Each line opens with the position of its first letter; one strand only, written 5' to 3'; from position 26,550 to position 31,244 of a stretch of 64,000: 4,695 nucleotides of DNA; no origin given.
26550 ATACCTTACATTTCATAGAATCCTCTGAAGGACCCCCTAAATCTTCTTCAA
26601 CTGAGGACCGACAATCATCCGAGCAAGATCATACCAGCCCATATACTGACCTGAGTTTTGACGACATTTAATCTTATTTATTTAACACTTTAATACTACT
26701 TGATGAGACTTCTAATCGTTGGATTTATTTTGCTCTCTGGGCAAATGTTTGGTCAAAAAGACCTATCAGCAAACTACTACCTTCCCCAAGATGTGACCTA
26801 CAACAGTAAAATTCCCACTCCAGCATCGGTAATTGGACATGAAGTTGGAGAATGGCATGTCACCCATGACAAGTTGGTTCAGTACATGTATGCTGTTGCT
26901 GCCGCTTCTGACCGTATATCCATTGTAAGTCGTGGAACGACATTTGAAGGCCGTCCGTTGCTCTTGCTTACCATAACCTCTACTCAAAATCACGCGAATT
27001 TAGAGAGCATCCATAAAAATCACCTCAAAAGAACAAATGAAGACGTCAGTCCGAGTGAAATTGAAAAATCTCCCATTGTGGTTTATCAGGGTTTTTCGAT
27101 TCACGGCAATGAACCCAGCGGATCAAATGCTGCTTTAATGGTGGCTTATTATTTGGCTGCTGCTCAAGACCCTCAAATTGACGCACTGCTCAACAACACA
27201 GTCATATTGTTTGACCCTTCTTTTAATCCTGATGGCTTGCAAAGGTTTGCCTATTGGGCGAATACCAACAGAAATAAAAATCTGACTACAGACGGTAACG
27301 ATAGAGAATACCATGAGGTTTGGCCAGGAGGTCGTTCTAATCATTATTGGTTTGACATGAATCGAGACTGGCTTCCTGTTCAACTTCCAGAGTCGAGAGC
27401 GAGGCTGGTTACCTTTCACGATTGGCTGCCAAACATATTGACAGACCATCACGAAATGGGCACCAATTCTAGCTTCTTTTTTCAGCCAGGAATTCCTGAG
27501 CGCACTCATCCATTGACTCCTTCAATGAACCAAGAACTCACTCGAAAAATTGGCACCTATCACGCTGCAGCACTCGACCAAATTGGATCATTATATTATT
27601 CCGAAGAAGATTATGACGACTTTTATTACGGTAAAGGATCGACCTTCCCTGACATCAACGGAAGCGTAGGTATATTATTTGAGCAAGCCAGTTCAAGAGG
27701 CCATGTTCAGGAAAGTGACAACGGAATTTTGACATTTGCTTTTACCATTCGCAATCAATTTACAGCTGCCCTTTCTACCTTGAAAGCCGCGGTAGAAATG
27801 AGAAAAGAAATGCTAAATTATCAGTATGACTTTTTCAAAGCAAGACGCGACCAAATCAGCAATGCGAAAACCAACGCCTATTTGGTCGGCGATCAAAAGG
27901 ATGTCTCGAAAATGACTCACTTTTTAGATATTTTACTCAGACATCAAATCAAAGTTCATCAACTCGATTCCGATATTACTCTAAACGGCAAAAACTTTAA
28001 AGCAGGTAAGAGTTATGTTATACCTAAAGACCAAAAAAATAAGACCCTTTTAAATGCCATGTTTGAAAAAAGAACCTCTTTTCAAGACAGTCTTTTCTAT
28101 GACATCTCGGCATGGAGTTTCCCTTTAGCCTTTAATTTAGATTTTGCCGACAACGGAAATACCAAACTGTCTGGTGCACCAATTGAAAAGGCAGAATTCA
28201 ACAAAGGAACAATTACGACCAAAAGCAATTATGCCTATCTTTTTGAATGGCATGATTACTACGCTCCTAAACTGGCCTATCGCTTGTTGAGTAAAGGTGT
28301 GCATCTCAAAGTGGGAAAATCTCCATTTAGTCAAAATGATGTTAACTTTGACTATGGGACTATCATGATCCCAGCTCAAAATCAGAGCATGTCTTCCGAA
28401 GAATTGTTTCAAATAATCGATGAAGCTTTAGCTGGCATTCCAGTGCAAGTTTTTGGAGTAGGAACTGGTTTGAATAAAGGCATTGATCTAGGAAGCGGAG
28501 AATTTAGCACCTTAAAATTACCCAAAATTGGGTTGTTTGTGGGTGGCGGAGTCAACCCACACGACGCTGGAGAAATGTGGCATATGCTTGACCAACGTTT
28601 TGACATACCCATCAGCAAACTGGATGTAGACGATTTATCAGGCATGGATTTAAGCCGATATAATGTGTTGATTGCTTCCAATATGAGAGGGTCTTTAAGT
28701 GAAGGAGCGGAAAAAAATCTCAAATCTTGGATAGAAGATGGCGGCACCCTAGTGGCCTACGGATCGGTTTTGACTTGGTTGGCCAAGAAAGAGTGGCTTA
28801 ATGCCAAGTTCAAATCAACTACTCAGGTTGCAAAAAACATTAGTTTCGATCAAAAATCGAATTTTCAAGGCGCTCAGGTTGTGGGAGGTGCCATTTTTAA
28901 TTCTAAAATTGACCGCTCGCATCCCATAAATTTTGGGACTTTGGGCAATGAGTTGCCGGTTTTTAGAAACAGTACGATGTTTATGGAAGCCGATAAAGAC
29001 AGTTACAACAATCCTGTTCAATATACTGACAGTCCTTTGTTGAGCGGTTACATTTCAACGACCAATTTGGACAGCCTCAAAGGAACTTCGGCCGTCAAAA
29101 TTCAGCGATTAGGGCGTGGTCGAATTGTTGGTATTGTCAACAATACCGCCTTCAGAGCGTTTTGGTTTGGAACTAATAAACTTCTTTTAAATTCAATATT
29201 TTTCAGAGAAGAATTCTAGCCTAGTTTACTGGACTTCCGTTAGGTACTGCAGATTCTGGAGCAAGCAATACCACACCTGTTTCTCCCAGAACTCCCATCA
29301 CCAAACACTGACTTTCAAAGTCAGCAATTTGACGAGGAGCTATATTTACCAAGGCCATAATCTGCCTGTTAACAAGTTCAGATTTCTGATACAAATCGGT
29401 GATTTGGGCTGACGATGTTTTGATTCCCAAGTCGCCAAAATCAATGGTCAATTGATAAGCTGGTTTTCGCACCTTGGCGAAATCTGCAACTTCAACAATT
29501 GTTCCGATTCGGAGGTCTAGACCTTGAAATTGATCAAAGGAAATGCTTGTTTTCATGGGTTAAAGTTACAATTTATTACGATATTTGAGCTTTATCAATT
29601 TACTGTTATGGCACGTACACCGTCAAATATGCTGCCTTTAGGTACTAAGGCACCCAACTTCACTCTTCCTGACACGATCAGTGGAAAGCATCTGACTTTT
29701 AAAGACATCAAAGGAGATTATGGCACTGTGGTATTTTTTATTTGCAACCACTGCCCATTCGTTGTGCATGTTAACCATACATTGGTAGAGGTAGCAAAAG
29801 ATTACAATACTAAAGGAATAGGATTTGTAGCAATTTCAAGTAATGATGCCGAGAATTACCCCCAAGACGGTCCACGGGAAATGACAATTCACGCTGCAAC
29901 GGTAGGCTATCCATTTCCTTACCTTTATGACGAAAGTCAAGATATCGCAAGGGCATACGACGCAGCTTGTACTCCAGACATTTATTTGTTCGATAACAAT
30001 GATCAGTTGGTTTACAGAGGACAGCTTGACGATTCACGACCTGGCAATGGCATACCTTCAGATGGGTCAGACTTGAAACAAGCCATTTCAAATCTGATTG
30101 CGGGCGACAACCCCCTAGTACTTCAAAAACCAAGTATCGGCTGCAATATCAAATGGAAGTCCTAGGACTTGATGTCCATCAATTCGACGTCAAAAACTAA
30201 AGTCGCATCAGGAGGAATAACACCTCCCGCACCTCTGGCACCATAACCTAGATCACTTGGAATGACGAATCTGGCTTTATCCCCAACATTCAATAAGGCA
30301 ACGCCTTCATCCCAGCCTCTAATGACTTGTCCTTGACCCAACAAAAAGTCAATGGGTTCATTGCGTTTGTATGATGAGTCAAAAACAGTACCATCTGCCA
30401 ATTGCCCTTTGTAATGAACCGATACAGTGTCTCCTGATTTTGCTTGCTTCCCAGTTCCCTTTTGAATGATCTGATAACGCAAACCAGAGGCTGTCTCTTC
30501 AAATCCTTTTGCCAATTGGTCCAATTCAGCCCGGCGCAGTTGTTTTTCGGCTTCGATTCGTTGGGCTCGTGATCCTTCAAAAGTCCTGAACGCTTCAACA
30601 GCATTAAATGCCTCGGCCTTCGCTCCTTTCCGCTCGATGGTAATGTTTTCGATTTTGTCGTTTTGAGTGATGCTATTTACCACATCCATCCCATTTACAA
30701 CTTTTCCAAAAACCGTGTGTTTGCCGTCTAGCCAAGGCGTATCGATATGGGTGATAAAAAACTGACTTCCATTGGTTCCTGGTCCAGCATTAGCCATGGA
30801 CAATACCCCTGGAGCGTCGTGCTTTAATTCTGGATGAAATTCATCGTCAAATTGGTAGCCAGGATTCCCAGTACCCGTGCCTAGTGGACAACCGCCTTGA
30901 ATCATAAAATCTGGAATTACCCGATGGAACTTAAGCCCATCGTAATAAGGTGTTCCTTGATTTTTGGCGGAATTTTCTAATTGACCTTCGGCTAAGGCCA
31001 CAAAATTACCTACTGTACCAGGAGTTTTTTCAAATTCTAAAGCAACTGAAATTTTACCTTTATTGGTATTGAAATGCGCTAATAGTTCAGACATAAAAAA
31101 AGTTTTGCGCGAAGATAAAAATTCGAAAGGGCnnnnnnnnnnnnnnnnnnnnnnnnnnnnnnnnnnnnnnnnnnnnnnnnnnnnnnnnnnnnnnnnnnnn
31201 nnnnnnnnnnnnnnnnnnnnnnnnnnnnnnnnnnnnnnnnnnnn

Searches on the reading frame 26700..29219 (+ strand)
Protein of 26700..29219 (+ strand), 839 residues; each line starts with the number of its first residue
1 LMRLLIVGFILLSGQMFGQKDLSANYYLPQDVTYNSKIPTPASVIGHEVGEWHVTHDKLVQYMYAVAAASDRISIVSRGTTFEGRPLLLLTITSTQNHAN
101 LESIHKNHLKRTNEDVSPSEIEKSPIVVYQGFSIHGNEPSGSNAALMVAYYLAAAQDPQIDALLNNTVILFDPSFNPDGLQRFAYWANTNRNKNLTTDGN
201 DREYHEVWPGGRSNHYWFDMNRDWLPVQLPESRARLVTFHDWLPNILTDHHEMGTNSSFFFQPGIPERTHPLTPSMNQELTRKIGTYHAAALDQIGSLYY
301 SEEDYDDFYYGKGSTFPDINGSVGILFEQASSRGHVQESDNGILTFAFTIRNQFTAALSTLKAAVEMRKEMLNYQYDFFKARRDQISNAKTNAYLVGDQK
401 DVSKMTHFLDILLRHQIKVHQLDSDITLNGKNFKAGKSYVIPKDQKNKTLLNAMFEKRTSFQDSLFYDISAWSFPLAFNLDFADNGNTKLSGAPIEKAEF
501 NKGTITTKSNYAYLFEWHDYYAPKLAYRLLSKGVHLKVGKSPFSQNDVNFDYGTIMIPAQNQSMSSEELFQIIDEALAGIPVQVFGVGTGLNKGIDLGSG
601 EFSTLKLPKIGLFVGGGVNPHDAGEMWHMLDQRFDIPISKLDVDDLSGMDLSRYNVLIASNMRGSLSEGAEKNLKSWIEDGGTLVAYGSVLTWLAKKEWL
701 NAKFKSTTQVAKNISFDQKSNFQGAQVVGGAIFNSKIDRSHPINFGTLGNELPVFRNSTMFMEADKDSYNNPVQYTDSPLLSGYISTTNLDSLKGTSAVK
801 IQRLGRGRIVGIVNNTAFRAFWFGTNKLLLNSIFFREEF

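Call 48: search_protein_families(library=pfam, proteins=[window:26700-29219:+], max_evalue=0.00001)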
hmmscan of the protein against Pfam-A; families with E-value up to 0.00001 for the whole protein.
window:26700-29219:+ (839 aa): 1 family
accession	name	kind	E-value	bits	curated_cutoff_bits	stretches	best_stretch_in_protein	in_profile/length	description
PF00246.29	Peptidase_M14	-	4.3e-22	79.5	21.6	1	60-258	2-189/286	Zinc carboxypeptidase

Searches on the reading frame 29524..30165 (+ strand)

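Call 48: search_protein_families(library=pfam, proteins=[window:29524-30165:+], max_evalue=0.00001)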
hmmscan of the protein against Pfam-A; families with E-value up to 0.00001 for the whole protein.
window:29524-30165:+ (213 aa): 2 families
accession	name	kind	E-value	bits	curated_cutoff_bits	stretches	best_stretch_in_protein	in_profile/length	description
PF00578.27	AhpC-TSA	-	2.7e-16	60.1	26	1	40-164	2-123/124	AhpC/TSA family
PF08534.16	Redoxin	-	3.4e-16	59.8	26.6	1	40-173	3-139/148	Redoxin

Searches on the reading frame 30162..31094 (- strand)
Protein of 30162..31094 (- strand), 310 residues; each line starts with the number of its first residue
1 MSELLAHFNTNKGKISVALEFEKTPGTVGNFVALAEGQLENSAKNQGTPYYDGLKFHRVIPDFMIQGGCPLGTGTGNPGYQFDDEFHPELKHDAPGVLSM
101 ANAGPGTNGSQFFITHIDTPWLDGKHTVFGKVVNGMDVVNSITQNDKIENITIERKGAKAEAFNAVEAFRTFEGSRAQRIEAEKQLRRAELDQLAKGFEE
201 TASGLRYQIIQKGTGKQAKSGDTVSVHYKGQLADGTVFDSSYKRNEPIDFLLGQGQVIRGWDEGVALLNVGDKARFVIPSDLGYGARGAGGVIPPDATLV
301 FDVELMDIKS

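Call 48: search_protein_families(library=pfam, proteins=[window:30162-31094:-], max_evalue=0.00001)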
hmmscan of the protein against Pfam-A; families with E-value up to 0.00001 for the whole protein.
window:30162-31094:- (310 aa): 2 families
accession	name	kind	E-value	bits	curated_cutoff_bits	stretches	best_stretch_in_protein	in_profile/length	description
PF00160.26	Pro_isomerase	-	1.3e-44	152.7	21.7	1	7-147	3-142/159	Cyclophilin type peptidyl-prolyl cis-trans isomerase/CLD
PF00254.34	FKBP_C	-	1.7e-36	124.8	21.1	1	216-305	3-93/94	FKBP-type peptidyl-prolyl cis-trans isomerase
